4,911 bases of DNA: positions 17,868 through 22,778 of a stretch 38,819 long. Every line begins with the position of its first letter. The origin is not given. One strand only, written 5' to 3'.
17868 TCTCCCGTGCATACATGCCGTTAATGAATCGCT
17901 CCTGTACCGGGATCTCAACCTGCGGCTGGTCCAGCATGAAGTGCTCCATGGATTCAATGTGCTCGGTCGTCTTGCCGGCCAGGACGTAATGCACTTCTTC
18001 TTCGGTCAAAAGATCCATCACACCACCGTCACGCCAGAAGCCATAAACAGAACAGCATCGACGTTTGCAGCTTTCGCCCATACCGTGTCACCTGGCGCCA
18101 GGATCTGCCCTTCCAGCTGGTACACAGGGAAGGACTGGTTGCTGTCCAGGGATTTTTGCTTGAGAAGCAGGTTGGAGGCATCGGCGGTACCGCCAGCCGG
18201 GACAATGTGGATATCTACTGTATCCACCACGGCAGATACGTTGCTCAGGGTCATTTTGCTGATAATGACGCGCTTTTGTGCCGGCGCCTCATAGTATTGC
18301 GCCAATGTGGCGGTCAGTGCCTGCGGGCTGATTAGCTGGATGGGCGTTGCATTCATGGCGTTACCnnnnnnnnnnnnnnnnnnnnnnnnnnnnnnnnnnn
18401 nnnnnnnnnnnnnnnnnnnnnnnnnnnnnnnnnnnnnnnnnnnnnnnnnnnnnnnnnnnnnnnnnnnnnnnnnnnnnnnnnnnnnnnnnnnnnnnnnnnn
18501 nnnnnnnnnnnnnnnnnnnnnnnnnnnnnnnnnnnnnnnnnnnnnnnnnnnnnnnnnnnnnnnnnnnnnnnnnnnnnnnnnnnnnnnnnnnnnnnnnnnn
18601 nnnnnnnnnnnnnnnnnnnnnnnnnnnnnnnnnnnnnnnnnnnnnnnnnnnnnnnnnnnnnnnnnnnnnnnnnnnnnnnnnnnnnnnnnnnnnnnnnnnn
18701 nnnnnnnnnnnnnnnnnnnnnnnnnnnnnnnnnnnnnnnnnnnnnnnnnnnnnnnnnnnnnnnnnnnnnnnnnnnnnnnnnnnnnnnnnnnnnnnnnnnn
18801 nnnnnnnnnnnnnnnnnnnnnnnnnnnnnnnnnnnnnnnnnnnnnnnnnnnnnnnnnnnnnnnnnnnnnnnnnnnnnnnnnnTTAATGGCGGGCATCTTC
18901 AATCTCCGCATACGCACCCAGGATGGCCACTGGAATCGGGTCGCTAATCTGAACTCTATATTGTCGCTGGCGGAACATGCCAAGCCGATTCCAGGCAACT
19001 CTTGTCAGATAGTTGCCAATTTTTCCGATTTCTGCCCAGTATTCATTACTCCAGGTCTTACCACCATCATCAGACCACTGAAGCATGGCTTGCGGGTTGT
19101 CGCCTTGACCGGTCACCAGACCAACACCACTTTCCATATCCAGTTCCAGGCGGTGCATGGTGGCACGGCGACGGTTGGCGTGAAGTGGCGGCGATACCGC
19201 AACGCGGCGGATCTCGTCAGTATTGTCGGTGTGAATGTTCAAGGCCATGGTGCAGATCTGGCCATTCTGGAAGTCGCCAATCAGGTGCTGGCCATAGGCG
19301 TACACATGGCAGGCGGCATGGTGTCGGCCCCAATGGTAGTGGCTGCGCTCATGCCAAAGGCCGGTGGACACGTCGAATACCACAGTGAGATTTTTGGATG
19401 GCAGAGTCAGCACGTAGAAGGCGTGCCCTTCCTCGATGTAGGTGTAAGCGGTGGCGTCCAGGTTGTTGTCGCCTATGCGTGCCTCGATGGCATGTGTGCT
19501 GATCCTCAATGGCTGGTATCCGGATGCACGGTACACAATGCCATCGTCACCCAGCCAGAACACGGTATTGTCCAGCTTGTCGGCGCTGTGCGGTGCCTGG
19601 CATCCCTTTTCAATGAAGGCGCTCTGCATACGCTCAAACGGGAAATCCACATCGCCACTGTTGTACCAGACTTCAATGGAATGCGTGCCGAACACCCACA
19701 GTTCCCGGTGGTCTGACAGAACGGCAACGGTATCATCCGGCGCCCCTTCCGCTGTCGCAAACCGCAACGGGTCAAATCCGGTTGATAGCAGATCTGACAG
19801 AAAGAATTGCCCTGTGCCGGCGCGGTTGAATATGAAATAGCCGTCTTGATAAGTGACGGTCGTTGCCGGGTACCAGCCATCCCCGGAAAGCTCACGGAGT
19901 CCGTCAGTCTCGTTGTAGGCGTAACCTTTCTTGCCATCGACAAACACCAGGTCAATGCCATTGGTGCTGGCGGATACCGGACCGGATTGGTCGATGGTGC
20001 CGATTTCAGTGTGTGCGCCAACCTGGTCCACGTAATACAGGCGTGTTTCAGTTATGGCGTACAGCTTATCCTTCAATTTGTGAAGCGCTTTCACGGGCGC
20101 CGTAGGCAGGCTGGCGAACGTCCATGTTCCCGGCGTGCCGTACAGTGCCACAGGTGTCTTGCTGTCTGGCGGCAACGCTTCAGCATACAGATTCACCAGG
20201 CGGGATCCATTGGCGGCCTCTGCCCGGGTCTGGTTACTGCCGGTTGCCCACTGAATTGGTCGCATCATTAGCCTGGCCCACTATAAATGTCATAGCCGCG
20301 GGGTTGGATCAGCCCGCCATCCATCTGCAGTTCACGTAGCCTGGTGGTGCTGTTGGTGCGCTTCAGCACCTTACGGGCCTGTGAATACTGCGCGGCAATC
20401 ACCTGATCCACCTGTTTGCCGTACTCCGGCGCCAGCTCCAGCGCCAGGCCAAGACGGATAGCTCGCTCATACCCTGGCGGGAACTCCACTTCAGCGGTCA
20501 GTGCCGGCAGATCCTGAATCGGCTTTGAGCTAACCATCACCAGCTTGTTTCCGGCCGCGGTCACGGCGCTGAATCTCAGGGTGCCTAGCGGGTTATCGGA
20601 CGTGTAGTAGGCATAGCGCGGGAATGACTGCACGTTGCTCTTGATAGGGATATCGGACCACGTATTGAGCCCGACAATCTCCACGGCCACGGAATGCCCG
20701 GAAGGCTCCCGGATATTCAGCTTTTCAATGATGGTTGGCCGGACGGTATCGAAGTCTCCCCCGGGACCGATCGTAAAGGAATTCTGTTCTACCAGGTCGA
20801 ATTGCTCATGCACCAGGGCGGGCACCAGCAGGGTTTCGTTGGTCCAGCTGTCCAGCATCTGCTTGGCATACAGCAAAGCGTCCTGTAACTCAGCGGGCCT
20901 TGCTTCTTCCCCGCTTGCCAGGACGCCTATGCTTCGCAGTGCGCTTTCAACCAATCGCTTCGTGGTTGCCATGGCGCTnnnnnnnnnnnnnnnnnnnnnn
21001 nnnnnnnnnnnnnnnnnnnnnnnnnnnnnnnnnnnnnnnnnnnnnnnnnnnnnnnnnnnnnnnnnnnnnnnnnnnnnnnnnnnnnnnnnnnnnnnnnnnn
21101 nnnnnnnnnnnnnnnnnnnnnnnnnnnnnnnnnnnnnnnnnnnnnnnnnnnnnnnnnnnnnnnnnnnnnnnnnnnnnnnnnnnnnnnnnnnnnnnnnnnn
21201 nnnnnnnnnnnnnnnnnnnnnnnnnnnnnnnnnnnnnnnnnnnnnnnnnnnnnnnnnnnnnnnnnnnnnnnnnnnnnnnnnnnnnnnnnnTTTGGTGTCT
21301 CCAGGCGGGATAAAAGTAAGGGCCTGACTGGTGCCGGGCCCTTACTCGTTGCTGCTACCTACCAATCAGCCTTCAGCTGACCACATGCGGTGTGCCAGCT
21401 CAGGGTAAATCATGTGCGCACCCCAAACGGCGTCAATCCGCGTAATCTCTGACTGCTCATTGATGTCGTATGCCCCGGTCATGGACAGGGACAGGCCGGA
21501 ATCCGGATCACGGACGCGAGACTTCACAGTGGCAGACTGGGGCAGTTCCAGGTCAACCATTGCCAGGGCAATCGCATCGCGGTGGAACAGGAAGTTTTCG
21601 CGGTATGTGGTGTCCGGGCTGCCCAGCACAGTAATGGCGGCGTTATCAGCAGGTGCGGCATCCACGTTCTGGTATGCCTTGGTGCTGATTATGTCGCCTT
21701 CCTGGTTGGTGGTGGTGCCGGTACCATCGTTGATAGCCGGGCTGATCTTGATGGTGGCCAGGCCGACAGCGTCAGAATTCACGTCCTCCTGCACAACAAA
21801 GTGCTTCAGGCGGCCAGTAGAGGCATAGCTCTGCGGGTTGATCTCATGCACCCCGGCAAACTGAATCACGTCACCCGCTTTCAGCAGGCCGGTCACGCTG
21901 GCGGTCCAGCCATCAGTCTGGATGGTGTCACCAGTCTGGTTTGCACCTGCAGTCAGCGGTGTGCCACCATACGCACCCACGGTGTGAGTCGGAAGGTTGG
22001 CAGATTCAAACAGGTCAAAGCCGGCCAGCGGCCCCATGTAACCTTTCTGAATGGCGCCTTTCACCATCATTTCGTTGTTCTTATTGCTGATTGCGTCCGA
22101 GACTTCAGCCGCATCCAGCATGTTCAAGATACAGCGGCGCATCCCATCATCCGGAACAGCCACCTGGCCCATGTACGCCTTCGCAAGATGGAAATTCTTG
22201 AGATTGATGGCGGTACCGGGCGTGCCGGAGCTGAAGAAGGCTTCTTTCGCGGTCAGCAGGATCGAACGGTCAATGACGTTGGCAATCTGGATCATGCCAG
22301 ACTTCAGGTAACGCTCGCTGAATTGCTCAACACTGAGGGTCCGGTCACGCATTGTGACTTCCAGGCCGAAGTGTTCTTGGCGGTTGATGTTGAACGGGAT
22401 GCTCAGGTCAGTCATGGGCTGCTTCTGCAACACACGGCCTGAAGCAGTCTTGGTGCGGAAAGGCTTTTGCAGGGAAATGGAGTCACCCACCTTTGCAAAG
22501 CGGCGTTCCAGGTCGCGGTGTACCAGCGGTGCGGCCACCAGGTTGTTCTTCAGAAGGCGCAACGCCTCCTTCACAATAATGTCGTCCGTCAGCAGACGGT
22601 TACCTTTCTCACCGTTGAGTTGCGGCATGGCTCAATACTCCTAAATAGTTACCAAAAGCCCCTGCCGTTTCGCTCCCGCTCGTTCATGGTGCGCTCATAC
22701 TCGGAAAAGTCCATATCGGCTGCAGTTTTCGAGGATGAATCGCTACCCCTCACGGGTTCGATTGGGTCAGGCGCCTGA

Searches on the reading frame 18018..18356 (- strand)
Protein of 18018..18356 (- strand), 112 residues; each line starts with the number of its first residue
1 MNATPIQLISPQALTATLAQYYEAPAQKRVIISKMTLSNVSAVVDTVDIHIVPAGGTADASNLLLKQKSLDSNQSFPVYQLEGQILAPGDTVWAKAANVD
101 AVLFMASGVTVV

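Call 11: search_protein_families(library=phrogs, proteins=[window:18018-18356:-], max_evalue=0.001)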
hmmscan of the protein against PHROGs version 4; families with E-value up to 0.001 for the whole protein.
window:18018-18356:- (112 aa): 0 families

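Call 12: search_protein_families(library=pfam, proteins=[window:18018-18356:-], max_evalue=0.01)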
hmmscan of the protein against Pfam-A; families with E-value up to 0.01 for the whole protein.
window:18018-18356:- (112 aa): 0 families

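Call 90: search_protein_families(library=phrogs, proteins=[window:18018-18356:-], max_evalue=0.01)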
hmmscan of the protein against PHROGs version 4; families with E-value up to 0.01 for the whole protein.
window:18018-18356:- (112 aa): 2 families
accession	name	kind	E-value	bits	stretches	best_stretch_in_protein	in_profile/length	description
phrog_1276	-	unknown function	0.0012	19.4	1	1-107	1-107/325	-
phrog_20100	-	unknown function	0.0037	18.4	1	6-109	6-113/123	-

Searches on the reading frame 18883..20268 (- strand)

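Call 11: search_protein_families(library=phrogs, proteins=[window:18883-20268:-], max_evalue=0.001)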
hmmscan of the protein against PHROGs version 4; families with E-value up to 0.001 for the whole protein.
window:18883-20268:- (461 aa): 2 families
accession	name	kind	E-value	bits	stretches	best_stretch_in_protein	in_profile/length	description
phrog_578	-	connector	5.5e-133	445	1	2-459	3-472/486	head closure Hc3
phrog_19101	-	unknown function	1.4e-09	37.9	1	393-458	527-592/595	-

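Call 12: search_protein_families(library=pfam, proteins=[window:18883-20268:-], max_evalue=0.01)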
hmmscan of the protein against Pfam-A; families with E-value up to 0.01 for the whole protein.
window:18883-20268:- (461 aa): 1 family
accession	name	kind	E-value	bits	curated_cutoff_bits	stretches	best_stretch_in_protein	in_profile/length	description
PF11134.13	Phage_stabilise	-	0.0012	18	25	1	137-449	140-461/469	Phage stabilisation protein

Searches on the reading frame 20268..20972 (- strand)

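Call 11: search_protein_families(library=phrogs, proteins=[window:20268-20972:-], max_evalue=0.001)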
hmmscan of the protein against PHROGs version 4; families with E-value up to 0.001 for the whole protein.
window:20268-20972:- (234 aa): 2 families
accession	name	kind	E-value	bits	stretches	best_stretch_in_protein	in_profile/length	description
phrog_12985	-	unknown function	3e-62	211.5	1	1-226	1-233/238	-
phrog_637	-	connector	1.9e-07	32.1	0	1-48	3-52/156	head-tail adaptor Ad3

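Call 12: search_protein_families(library=pfam, proteins=[window:20268-20972:-], max_evalue=0.01)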
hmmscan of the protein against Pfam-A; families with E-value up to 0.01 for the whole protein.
window:20268-20972:- (234 aa): 0 families

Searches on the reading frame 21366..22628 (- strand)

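Call 11: search_protein_families(library=phrogs, proteins=[window:21366-22628:-], max_evalue=0.001)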
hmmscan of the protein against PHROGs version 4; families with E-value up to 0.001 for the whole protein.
window:21366-22628:- (420 aa): 3 families
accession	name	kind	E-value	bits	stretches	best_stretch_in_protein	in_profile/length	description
phrog_283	-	head and packaging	1.5e-89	302.1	1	9-417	2-383/385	major head protein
phrog_1302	-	tail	1.4e-10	42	1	213-304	79-158/201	distal tail protein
phrog_267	-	head and packaging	3.3e-08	34.1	1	24-367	51-293/410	major head protein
